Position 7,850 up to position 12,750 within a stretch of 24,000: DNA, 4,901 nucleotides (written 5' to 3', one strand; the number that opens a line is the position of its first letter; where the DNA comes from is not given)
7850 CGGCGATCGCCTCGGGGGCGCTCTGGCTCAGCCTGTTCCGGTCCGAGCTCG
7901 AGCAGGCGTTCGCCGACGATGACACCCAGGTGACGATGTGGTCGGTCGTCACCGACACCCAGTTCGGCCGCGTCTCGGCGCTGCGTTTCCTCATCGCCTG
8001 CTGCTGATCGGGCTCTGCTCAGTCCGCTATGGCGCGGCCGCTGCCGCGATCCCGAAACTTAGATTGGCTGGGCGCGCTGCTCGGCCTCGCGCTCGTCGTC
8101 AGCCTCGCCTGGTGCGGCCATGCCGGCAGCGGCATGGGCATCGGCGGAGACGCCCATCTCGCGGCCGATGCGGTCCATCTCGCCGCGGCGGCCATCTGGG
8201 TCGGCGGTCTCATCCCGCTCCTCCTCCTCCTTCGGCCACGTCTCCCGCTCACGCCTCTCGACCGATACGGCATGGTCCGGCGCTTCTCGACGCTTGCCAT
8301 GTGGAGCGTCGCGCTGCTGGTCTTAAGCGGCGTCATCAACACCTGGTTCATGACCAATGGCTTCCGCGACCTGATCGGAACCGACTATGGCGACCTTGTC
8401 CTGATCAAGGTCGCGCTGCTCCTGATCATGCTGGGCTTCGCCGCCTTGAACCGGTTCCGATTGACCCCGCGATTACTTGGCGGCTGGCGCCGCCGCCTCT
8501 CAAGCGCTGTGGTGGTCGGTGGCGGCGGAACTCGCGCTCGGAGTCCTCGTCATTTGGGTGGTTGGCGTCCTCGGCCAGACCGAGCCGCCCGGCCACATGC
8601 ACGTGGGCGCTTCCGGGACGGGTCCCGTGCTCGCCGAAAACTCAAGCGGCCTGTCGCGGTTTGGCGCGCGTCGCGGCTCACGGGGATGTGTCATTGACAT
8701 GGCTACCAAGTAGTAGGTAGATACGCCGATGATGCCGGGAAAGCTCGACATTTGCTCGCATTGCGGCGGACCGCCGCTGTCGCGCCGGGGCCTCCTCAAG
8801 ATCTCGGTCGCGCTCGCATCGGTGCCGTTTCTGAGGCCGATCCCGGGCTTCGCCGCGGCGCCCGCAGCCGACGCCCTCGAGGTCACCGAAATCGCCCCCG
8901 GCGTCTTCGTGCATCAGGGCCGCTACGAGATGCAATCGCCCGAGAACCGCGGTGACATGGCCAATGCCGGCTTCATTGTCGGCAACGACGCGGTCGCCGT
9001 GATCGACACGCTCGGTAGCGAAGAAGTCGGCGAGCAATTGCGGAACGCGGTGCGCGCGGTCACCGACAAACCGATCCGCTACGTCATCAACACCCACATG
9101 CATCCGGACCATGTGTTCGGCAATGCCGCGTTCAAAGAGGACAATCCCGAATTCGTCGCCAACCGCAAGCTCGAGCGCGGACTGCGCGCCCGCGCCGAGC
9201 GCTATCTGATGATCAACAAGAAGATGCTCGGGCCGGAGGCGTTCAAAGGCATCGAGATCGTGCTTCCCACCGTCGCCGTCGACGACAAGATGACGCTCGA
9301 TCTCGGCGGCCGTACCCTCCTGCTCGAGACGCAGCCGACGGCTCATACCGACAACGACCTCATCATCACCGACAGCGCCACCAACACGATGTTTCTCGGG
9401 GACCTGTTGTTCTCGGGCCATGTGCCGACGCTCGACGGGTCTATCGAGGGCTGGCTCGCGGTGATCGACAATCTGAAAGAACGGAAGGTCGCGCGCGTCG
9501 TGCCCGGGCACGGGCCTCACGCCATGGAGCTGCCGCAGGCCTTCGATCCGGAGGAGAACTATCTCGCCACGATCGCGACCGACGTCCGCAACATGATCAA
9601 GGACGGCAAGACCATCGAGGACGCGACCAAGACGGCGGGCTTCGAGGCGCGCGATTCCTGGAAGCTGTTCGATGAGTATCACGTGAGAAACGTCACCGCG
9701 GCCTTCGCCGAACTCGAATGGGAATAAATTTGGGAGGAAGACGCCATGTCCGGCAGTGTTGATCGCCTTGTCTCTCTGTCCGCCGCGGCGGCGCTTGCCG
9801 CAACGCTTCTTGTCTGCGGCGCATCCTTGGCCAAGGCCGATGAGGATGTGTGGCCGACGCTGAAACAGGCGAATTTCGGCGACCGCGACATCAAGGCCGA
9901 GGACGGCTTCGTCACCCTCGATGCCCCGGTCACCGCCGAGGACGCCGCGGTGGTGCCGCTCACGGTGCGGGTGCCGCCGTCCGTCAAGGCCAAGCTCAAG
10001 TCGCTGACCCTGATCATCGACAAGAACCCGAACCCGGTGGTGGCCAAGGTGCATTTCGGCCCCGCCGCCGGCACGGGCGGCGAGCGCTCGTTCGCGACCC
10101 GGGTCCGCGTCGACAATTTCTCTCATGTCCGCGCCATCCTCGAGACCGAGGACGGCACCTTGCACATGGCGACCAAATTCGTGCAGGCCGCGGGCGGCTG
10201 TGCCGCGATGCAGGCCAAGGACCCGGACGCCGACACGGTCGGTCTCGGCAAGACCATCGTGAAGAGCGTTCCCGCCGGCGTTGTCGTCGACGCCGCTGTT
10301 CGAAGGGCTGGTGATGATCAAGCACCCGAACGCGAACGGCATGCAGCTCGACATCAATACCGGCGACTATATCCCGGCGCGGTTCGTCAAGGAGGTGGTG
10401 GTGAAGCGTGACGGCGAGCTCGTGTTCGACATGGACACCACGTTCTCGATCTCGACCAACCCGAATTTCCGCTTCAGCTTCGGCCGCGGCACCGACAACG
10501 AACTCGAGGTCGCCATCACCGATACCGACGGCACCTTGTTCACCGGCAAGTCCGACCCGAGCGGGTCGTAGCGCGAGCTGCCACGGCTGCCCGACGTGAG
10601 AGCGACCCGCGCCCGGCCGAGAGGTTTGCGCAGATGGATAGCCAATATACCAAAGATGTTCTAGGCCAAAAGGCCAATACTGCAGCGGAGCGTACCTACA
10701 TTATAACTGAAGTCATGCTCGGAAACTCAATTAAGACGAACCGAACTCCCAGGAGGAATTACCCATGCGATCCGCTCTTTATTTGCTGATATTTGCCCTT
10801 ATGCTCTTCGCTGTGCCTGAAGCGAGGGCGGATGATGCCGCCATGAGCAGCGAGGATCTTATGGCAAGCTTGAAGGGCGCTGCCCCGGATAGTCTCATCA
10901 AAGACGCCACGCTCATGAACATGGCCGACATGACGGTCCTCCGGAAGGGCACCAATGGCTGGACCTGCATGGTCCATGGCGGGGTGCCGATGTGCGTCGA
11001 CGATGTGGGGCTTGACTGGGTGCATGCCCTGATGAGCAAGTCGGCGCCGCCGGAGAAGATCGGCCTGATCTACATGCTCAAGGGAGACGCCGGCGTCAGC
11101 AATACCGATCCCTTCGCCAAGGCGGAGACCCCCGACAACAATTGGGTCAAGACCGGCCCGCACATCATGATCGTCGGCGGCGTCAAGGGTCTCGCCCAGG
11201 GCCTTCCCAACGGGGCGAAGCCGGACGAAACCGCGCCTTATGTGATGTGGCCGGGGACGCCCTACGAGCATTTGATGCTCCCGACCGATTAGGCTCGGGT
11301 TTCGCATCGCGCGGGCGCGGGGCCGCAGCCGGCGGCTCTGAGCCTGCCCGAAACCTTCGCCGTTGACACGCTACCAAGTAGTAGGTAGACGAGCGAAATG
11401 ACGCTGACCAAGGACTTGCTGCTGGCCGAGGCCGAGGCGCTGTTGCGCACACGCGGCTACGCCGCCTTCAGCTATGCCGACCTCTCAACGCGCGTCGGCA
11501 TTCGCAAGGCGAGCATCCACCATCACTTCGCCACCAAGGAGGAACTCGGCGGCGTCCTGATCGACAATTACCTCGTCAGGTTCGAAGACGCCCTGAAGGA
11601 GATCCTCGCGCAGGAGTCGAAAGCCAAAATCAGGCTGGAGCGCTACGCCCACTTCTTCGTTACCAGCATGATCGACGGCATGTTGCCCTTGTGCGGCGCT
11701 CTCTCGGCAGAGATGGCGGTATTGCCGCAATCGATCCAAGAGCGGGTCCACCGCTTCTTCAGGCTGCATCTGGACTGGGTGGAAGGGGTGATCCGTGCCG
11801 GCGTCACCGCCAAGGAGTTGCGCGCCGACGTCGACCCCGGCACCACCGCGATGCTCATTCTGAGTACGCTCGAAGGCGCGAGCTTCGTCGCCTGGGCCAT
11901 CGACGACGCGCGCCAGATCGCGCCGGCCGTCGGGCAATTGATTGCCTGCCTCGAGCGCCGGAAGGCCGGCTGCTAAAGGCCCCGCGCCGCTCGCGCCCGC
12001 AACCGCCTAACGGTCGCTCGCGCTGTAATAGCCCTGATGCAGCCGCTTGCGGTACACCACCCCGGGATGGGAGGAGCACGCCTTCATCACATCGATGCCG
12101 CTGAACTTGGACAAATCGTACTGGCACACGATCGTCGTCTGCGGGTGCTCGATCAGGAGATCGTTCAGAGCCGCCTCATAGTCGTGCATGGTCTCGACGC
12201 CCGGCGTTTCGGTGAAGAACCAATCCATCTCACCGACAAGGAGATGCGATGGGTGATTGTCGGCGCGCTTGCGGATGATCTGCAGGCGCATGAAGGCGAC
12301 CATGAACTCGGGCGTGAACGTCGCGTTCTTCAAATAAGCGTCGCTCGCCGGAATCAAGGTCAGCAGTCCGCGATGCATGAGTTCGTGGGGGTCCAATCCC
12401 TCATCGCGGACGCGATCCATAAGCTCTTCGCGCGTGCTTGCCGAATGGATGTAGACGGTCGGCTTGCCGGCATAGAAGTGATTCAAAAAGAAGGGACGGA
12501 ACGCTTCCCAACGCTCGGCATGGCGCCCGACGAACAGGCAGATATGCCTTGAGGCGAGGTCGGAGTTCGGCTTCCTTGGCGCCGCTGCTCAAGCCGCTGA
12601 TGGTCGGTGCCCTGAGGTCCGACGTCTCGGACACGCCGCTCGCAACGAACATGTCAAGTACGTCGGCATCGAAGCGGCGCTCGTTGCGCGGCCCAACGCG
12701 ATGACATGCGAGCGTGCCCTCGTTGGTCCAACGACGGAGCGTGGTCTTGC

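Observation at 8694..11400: Identical 20-bp operator-like box in two promoters with the same leaderless geometry, linking the TetR gene to the MBL/SoxYZ genes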

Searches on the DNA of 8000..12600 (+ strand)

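Call 9: search_dna_similar(query=window:8000-12600:+, collection=plasmids, mode=near, max_rows=15)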
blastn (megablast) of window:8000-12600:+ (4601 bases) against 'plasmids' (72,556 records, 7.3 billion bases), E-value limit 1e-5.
No match.
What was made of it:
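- Tried and rejected: Plasmid collection, megablast of 8000-12600 (call 9): no match.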

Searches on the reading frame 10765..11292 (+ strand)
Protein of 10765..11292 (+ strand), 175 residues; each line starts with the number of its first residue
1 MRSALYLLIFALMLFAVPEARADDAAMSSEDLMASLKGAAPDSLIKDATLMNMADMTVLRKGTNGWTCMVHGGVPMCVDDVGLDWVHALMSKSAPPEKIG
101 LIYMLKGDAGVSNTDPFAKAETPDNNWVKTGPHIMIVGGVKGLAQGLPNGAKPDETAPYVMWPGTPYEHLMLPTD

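Call 4: search_protein_families(library=ncbifam, proteins=[window:10765-11292:+], max_evalue=0.001)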
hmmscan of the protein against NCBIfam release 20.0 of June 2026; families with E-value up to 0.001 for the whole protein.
window:10765-11292:+ (175 aa): 0 families

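Call 5: search_protein_families(library=pfam, proteins=[window:10765-11292:+], max_evalue=0.001)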
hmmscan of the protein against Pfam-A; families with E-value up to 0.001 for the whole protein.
window:10765-11292:+ (175 aa): 0 families

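Call 37: search_solved_structures(query=window:10765-11289:+, max_evalue=1)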
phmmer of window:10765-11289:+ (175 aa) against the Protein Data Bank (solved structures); distinct sequences matched with E-value up to 1: 0.

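Call 38: search_protein_families(library=pfam, proteins=[window:10765-11289:+], max_evalue=0.1)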
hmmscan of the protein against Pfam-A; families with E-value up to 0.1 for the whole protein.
window:10765-11289:+ (175 aa): 0 families
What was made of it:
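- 10765..11292 (+): 175-aa secreted protein of unknown family (p175), with its own ribosome-binding site (caggagga) and a lower-GC upstream region. It lies between the soxYZ-like gene and tetR. Calls 4, 5, 37 and 38: no family and no solved-structure relative.
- Tried and rejected: Solved-structure and Pfam searches for the 175-aa protein (calls 37, 38): nothing.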
